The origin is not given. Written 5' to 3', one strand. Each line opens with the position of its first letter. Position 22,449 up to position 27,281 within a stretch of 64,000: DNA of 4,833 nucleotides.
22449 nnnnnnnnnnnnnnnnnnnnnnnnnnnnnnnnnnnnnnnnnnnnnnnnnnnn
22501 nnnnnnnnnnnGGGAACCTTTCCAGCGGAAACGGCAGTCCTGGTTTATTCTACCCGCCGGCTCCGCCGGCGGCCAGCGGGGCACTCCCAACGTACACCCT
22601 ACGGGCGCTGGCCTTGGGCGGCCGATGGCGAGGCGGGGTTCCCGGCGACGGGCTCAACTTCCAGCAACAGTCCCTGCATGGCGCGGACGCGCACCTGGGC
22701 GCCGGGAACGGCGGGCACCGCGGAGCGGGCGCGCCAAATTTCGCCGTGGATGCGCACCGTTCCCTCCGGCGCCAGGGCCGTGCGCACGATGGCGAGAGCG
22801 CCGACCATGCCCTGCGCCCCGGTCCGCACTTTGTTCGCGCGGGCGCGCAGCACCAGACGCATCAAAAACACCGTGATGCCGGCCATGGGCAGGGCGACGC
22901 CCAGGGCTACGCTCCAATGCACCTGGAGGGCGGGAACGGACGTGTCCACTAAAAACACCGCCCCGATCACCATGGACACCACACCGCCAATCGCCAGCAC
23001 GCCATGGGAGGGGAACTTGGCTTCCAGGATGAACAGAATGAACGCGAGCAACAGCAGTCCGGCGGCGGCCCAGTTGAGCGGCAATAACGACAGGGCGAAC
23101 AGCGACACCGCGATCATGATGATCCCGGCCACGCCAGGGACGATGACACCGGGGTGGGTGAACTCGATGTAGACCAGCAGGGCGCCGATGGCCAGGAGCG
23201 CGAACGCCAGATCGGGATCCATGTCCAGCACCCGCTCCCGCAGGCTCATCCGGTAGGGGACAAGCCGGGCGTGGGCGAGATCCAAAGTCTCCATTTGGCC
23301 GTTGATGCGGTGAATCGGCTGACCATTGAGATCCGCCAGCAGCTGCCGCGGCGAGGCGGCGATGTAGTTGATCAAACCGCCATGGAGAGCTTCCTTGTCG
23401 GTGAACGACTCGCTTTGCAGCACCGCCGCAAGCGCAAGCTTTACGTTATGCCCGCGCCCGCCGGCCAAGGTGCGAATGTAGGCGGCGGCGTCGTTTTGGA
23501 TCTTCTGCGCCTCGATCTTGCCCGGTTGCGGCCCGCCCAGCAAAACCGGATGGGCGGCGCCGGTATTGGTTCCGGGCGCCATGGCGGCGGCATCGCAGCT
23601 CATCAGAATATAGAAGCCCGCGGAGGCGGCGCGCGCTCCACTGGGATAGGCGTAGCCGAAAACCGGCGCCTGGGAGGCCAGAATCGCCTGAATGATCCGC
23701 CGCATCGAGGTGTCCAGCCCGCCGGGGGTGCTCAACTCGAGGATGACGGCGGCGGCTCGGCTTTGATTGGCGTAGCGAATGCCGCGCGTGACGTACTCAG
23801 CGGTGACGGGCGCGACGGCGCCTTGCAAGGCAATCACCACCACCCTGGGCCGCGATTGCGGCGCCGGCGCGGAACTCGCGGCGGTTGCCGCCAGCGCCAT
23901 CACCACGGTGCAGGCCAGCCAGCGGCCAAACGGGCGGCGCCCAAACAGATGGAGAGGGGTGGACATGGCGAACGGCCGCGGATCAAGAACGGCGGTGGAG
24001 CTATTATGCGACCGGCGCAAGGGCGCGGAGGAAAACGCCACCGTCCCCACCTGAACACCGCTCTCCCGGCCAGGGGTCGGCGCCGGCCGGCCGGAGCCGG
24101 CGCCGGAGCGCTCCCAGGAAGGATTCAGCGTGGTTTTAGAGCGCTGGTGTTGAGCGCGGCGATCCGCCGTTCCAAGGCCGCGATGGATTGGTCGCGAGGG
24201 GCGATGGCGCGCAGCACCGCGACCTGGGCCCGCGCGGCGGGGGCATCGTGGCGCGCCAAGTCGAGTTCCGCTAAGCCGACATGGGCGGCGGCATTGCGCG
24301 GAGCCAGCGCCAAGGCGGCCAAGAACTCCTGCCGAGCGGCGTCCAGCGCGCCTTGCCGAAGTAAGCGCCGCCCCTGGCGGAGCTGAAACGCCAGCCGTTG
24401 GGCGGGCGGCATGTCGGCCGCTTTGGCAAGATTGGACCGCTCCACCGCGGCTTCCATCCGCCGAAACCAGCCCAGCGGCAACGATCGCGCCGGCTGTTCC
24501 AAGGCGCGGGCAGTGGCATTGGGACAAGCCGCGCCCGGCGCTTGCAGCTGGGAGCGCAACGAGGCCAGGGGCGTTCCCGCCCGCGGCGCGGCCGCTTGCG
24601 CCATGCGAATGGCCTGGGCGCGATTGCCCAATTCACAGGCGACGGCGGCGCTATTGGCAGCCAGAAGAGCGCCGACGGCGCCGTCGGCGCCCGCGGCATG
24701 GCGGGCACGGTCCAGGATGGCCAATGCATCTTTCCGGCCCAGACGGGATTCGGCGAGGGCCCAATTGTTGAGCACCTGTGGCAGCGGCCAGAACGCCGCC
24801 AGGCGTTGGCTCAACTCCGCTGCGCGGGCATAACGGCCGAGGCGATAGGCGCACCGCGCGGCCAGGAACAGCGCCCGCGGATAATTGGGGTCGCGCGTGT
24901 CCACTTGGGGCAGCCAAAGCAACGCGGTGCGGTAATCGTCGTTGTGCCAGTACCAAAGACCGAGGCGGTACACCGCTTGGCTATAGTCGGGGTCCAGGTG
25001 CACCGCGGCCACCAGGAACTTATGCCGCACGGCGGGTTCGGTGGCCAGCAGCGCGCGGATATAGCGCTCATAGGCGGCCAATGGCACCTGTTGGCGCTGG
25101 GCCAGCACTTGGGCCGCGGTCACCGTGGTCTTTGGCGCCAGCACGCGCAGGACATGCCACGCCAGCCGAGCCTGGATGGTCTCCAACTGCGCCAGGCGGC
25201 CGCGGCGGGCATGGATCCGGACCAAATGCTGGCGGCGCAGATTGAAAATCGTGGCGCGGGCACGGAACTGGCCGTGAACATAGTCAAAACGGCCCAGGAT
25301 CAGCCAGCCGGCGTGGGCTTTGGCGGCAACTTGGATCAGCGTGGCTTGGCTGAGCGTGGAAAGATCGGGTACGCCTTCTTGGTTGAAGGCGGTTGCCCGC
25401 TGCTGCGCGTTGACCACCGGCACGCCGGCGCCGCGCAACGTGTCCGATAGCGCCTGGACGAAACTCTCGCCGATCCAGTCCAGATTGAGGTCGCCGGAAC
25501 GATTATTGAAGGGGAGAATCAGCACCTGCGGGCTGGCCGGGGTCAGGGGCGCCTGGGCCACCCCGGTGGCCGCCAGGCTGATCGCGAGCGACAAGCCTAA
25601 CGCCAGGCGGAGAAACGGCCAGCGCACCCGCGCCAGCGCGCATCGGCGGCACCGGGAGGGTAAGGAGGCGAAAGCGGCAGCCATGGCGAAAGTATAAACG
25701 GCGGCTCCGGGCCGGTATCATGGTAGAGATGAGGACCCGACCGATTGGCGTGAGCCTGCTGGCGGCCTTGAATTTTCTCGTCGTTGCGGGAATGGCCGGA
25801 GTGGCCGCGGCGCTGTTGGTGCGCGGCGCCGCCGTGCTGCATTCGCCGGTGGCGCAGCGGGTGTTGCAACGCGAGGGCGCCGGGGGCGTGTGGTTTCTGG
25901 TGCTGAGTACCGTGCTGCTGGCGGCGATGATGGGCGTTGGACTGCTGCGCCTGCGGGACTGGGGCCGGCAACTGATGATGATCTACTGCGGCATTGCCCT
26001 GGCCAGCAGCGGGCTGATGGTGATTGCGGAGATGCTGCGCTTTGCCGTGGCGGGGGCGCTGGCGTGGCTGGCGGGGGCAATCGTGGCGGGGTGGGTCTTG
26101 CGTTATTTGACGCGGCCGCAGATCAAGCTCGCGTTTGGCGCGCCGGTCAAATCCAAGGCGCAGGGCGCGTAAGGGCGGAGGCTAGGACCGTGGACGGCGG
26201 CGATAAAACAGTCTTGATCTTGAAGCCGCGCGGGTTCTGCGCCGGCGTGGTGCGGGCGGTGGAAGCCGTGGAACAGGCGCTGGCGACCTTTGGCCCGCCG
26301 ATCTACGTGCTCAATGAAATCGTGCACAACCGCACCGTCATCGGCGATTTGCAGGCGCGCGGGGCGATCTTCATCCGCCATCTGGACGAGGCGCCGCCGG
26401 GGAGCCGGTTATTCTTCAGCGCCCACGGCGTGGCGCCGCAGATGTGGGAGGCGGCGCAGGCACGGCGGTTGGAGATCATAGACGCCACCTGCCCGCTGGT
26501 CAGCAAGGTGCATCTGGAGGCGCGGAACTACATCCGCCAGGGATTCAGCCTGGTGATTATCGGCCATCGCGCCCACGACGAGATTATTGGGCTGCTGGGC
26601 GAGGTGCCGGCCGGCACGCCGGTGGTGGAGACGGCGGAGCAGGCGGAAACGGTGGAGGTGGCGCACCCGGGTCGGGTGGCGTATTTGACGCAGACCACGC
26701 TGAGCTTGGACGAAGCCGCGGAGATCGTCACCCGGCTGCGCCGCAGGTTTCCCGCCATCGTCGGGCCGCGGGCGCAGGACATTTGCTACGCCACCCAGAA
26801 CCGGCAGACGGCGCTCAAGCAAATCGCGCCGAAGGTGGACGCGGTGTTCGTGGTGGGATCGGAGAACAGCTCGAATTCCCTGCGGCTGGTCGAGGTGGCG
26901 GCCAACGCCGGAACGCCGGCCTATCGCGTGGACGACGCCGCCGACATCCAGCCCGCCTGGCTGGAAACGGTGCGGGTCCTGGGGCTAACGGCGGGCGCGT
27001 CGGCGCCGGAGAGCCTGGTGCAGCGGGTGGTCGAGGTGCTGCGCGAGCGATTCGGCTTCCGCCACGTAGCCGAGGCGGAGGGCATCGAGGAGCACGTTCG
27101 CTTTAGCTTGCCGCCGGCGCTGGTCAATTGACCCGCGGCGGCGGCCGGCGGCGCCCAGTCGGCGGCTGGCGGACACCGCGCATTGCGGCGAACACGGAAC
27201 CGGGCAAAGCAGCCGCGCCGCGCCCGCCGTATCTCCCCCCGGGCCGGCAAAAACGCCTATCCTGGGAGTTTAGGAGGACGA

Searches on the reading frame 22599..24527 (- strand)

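Call 87: search_protein_families(library=pfam, proteins=[window:22599-24527:-], max_evalue=0.0001)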
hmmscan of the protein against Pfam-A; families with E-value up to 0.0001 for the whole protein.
window:22599-24527:- (642 aa): 3 families
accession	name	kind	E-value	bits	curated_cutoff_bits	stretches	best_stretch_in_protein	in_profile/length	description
PF24961.1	NfeD_membrane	-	3.2e-24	85.7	26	1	440-556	2-117/119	NfeD integral membrane domain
PF25145.1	NfeD1b_N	-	5.5e-15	55.9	40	1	229-388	2-154/189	NfeD1b, N-terminal domain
PF01957.25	NfeD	-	1.8e-14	54.1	29.1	1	572-626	2-57/57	NfeD-like C-terminal, partner-binding domain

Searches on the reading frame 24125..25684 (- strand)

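Call 87: search_protein_families(library=pfam, proteins=[window:24125-25684:-], max_evalue=0.0001)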
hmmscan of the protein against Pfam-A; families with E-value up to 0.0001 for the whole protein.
window:24125-25684:- (519 aa): 4 families
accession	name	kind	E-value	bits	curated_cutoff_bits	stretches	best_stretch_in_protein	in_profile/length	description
PF14559.12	TPR_19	-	3e-08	34.3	25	1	441-508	1-68/68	Tetratricopeptide repeat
PF12895.13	ANAPC3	-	1.9e-06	28.5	27.2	1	223-289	10-76/82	Anaphase-promoting complex, cyclosome, subunit 3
PF13431.12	TPR_17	-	1.1e-05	25.7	24.4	0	264-288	8-32/34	Tetratricopeptide repeat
PF13414.12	TPR_11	-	1.7e-05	24.9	26.8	0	438-473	1-36/42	TPR repeat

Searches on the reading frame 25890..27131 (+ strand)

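Call 87: search_protein_families(library=pfam, proteins=[window:25890-27131:+], max_evalue=0.0001)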
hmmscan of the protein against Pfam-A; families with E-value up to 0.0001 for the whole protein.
window:25890-27131:+ (413 aa): 1 family
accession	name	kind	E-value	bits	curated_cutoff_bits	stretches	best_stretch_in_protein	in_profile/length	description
PF02401.23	LYTB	-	7.3e-89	298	24.5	1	108-384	1-266/267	LytB protein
